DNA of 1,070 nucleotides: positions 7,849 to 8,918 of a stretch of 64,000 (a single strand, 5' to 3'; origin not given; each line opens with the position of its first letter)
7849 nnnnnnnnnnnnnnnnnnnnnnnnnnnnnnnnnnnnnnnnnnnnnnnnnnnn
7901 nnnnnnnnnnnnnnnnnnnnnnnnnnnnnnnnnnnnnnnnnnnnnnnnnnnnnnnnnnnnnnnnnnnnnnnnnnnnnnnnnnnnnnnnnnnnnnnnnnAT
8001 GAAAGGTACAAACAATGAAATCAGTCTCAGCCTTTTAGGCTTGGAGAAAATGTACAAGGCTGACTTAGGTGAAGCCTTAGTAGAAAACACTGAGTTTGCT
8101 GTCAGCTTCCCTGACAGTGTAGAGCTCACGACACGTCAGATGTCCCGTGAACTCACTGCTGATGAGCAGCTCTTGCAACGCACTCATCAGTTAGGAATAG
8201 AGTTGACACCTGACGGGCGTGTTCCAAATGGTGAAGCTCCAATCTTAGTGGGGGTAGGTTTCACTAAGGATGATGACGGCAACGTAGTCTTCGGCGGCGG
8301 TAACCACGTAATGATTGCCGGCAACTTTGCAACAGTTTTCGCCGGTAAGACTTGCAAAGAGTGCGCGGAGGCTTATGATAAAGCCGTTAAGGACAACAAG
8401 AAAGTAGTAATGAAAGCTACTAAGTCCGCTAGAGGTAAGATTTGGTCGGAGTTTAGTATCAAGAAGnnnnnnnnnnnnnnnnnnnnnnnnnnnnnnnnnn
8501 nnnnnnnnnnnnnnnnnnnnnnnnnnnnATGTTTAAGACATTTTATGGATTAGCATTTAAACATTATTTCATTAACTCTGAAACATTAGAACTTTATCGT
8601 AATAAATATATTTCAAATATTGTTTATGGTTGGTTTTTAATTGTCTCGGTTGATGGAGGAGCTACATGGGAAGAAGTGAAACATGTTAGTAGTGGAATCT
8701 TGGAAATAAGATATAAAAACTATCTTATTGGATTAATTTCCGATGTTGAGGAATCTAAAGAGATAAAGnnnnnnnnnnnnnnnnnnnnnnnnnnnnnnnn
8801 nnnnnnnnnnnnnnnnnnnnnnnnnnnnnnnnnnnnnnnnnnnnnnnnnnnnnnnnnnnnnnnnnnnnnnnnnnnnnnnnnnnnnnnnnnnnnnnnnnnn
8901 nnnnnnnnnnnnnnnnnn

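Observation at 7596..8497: Isolated high-GC, codon-biased gene behind a divergent control region with direct repeats and a C9 tract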

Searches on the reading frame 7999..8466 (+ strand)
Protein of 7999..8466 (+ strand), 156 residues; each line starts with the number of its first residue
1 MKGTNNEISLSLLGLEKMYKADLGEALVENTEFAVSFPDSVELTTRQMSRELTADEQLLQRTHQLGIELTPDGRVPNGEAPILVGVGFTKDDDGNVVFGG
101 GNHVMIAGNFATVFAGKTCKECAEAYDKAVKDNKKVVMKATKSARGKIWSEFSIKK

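Call 6: search_protein_families(library=pfam, proteins=[window:7999-8466:+], max_evalue=1)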
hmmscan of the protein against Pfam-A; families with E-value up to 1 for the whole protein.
window:7999-8466:+ (156 aa): 1 family
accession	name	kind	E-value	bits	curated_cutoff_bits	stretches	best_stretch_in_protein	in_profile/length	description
PF22335.1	Cas10-Cmr2_palm2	-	0.024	15.2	27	1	64-136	48-93/133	Cas10/Cmr2, second palm domain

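Call 7: search_protein_families(library=phrogs, proteins=[window:7999-8466:+], max_evalue=1)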
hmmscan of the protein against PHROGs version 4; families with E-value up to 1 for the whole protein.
window:7999-8466:+ (156 aa): 1 family
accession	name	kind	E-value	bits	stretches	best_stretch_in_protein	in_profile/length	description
phrog_36214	-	unknown function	0.15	13.6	1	95-147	16-69/70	-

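Call 9: find_homologous_proteins(query=window:7999-8466:+, max_evalue=0.01)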
Query window:7999-8466:+ (156 aa): 79 proteins with E <= 0.01 among 154 candidates.
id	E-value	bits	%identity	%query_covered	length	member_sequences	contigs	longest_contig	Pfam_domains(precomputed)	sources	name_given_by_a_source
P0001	5.1e-95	333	99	100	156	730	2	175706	-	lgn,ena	-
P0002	3.1e-90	317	92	100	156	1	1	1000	-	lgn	-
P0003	1.6e-89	315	92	100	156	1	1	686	-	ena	-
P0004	4.5e-89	313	94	100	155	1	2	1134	-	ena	-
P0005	1.0e-87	309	92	100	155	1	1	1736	-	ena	-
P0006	1.0e-87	309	91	100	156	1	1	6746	-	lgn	-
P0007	1.1e-87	309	90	100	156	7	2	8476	-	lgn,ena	-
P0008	1.1e-87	309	91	100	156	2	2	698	-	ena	-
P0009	1.6e-87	308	91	100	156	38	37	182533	-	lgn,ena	-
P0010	8.2e-87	306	89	100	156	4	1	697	-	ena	-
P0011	1.8e-86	305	90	100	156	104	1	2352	-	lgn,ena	-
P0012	3.4e-86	304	91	100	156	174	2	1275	-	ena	-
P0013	4.3e-86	304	93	96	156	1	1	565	-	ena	-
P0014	2.8e-85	301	89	99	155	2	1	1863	-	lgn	-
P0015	3.1e-85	301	87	100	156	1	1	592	-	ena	-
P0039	6.1e-58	212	65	99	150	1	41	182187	-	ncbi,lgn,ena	-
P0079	1.1e-29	121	47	95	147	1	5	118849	-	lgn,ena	-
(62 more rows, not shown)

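Call 19: find_encoding_contigs(protein=P0001, flank=6000, max_places=4)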
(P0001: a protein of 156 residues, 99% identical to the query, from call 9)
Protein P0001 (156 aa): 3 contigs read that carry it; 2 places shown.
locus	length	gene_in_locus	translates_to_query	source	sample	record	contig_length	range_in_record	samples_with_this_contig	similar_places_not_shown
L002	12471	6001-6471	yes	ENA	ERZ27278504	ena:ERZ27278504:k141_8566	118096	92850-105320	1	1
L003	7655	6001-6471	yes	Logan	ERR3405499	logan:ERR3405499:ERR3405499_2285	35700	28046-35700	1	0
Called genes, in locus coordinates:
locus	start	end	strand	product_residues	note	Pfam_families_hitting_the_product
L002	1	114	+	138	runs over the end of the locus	-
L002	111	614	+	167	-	-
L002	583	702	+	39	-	-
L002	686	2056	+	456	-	-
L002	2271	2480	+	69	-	-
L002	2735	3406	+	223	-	-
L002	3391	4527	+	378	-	-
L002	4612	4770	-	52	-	-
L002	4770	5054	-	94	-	-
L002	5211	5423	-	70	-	-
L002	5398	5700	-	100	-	-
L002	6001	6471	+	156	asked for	-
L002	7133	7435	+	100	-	-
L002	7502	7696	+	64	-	-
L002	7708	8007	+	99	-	-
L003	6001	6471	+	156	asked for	-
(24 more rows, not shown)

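Call 20: find_encoding_contigs(protein=P0009, flank=3000, max_places=6)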
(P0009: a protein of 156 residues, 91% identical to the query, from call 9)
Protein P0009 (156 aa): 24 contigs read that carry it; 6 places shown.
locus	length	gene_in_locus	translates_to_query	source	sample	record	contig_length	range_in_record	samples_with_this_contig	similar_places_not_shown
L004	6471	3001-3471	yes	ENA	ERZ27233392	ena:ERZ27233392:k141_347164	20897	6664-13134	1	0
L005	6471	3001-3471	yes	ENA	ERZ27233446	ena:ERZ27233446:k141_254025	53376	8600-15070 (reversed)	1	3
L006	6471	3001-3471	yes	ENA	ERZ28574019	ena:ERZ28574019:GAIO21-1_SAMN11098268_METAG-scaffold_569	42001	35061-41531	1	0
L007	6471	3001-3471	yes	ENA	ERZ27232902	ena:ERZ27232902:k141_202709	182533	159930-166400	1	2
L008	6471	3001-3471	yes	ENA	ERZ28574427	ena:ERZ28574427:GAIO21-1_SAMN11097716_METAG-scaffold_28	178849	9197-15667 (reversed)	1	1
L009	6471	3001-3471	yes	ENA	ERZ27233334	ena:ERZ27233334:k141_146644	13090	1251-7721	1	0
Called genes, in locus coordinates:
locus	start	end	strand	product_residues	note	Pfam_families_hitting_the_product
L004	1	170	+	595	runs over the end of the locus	-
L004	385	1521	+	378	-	-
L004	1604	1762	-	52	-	-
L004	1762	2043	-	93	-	-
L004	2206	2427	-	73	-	-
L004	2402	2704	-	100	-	-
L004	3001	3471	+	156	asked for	-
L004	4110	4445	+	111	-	-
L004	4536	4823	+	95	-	-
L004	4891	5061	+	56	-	-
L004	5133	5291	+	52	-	-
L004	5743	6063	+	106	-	-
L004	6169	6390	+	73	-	-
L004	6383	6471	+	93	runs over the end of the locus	-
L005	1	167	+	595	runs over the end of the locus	-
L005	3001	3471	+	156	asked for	-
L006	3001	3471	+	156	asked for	-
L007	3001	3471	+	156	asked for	-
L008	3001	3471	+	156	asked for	-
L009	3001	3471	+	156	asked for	-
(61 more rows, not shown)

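Call 21: find_encoding_contigs(protein=P0039, flank=3000, max_places=6)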
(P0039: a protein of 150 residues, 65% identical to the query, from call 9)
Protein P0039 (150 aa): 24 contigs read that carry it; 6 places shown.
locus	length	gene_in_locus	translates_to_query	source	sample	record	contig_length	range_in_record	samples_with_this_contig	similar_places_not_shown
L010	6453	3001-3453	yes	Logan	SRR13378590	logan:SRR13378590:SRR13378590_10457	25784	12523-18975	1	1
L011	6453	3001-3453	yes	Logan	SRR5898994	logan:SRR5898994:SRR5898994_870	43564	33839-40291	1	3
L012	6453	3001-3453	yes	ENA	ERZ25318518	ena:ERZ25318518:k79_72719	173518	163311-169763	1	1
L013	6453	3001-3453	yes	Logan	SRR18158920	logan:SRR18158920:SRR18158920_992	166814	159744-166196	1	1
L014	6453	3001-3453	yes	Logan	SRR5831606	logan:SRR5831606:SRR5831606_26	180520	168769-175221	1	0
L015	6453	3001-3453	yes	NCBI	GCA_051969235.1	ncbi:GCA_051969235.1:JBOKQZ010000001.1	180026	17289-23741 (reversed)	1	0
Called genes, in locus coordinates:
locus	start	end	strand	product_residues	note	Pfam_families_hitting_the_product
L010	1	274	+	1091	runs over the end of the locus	PF01476:LysM, PF01510:Amidase_2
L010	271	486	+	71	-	-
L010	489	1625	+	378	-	-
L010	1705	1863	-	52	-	-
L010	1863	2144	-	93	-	-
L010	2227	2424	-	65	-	-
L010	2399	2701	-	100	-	-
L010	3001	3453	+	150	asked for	-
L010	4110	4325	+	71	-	-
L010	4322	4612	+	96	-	-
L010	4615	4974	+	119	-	-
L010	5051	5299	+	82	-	-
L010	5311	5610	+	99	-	-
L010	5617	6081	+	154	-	-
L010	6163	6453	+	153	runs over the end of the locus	-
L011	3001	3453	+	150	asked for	-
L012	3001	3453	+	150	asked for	-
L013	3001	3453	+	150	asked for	-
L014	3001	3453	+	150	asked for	-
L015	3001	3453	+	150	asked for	-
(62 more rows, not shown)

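Call 22: find_encoding_contigs(protein=P0079, flank=3000, max_places=4)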
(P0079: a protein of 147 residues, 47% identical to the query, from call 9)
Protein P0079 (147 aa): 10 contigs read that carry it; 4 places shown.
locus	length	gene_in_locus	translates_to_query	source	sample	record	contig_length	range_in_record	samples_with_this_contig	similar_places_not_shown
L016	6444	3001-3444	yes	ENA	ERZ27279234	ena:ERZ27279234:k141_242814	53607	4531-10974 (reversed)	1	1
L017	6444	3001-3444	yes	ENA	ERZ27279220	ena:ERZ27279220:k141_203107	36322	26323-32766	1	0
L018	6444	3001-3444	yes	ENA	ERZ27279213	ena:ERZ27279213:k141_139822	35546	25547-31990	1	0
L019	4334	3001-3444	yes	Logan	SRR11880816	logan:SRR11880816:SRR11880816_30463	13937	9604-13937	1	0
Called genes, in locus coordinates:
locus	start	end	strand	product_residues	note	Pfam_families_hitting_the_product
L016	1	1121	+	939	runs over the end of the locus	-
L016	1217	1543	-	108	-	-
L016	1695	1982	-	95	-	-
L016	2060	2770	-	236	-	-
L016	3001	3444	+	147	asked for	-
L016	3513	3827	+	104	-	-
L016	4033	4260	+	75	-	-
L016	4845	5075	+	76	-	-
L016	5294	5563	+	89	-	-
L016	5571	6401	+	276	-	PF04542:Sigma70_r2, PF04539:Sigma70_r3 (weak), PF04545:Sigma70_r4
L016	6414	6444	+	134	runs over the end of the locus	-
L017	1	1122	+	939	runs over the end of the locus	-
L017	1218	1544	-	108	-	-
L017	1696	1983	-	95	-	-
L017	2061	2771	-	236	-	-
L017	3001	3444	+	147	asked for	-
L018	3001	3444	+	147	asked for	-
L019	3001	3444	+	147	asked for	-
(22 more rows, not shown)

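Call 24: predict_structure(alignment_id=A1)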
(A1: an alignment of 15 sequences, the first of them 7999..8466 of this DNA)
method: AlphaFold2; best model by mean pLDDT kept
length: 156 residues; sequences in the alignment: 15
mean_pLDDT: 85.2   pTM: 0.72
mean pLDDT of the five models: 85.2, 84.4, 83.8, 73.2, 70.6
residues with pLDDT >= 90: 58; 70-90: 85; 50-70: 11; < 50: 2
segments of 3 or more residues with pLDDT < 50: none
pLDDT, mean of each block of 10 residues (from residue 1): 56 78 91 90 85 89 86 83 90 89 84 86 92 93 84 89
secondary structure, 60 per line:
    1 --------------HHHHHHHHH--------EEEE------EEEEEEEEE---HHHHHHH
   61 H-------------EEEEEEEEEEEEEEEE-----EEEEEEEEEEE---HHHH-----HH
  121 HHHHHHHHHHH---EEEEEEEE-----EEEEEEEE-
elements in order: H15-23 E32-35 E42-50 H54-61 E75-90 E96-106 H110-113 H119-131 E135-142 E148-155

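Call 26: search_protein_representatives(alignment_id=A1)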
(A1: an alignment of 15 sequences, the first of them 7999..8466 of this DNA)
Query: 15 sequences, 150 profile positions. Proteins with E-value up to 0.001 (for the whole library): 9; up to 1e-10: 4; up to 1e-30: 4. The best 9 are listed.
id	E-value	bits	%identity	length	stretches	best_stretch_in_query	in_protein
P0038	1.2e-84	297.7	-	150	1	1-150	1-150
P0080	1.0e-53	197.3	-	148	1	2-150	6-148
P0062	3.0e-46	173.0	-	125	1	60-150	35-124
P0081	5.0e-36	139.9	-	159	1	1-150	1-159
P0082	4.3e-10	55.7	-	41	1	1-39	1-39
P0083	7.7e-09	51.6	-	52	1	1-37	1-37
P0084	3.6e-05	39.7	-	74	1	1-61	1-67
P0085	9.2e-05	38.4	-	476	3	1-42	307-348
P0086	1.6e-04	37.6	-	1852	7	19-43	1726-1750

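Call 36: fold_search(model_id=the predicted structure, library=viral)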
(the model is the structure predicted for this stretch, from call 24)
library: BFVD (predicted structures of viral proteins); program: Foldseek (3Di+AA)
matches with E <= 10: 665; with E <= 0.001: 0
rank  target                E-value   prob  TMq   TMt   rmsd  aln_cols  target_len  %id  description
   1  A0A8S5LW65            2.3e-03  0.93  0.23  0.31   9.7       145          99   12  SsDNA binding protein [Podoviridae sp. ctx9R1]
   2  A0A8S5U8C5            3.6e-02  0.77  0.32  0.39   8.8       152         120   14  Uncharacterized protein [Podoviridae sp. ctdxt3]
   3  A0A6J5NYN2            4.1e-02  0.23  0.21  0.23  13.7       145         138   10  Uncharacterized protein [uncultured Caudovirales phage]
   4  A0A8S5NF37            6.1e-02  0.51  0.24  0.31  15.4       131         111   15  SsDNA binding protein [Podoviridae sp. ctFkM10]
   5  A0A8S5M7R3            6.4e-02  0.51  0.32  0.20   8.0       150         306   11  DNA binding protein-like protein [Siphoviridae sp. ctrgt10]
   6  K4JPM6                6.8e-02  0.47  0.29  0.16  10.4       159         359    8  Uncharacterized protein [Caulobacter phage phiCbK]
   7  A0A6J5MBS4            7.6e-02  0.23  0.23  0.15   9.6       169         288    8  Uncharacterized protein [uncultured Caudovirales phage]
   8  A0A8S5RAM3            8.1e-02  0.33  0.29  0.28  12.7       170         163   10  Uncharacterized protein [virus sp. ctQcs9]
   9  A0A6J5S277            8.1e-02  0.21  0.22  0.22  10.1       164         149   10  Uncharacterized protein [uncultured Caudovirales phage]
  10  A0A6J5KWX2            8.1e-02  0.10  0.16  0.14  16.9       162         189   11  Uncharacterized protein [uncultured Caudovirales phage]
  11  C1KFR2                9.0e-02  0.35  0.25  0.14  10.3       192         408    8  SsDNA binding protein [Lactobacillus phage Lb338-1]
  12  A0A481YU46            9.0e-02  0.15  0.14  0.19  13.4       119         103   13  Uncharacterized protein [Marseillevirus LCMAC102]
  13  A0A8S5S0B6            1.0e-01  0.33  0.23  0.13   7.7       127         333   12  SsDNA-binding protein [Myoviridae sp. ctNQV2]
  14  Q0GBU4                1.1e-01  0.60  0.32  0.27   8.1       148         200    9  PfWMP4_22 [Phormidium phage Pf-WMP4]
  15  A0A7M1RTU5            1.2e-01  0.16  0.23  0.19  13.6       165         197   13  Uncharacterized protein [uncultured phage cr131_1]
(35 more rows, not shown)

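Call 48: search_solved_structures(query=A1, max_evalue=10)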
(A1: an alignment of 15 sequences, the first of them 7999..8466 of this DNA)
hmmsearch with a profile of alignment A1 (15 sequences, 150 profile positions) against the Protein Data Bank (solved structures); distinct sequences matched with E-value up to 10: 1.
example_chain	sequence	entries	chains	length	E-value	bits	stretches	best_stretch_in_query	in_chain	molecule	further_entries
6i3v_F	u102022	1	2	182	1.5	11.7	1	43-72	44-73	PRELI domain-containing protein 1, mitochondrial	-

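Call 115: search_protein_families(library=ncbifam, proteins=[window:7999-8466:+], max_evalue=0.1)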
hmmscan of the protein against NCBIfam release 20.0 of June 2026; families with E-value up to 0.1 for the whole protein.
window:7999-8466:+ (156 aa): 0 families

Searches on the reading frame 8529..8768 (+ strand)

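Call 6: search_protein_families(library=pfam, proteins=[window:8529-8768:+], max_evalue=1)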
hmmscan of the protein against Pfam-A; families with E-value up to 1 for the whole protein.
window:8529-8768:+ (80 aa): 1 family
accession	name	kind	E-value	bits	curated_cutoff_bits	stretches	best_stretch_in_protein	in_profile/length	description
PF02012.26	BNR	-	0.05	14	27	1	39-48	2-11/12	BNR/Asp-box repeat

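Call 7: search_protein_families(library=phrogs, proteins=[window:8529-8768:+], max_evalue=1)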
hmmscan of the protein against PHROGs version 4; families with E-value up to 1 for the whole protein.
window:8529-8768:+ (80 aa): 0 families

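Call 115: search_protein_families(library=ncbifam, proteins=[window:8529-8768:+], max_evalue=0.1)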
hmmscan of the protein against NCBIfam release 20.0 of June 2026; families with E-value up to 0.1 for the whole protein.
window:8529-8768:+ (80 aa): 0 families
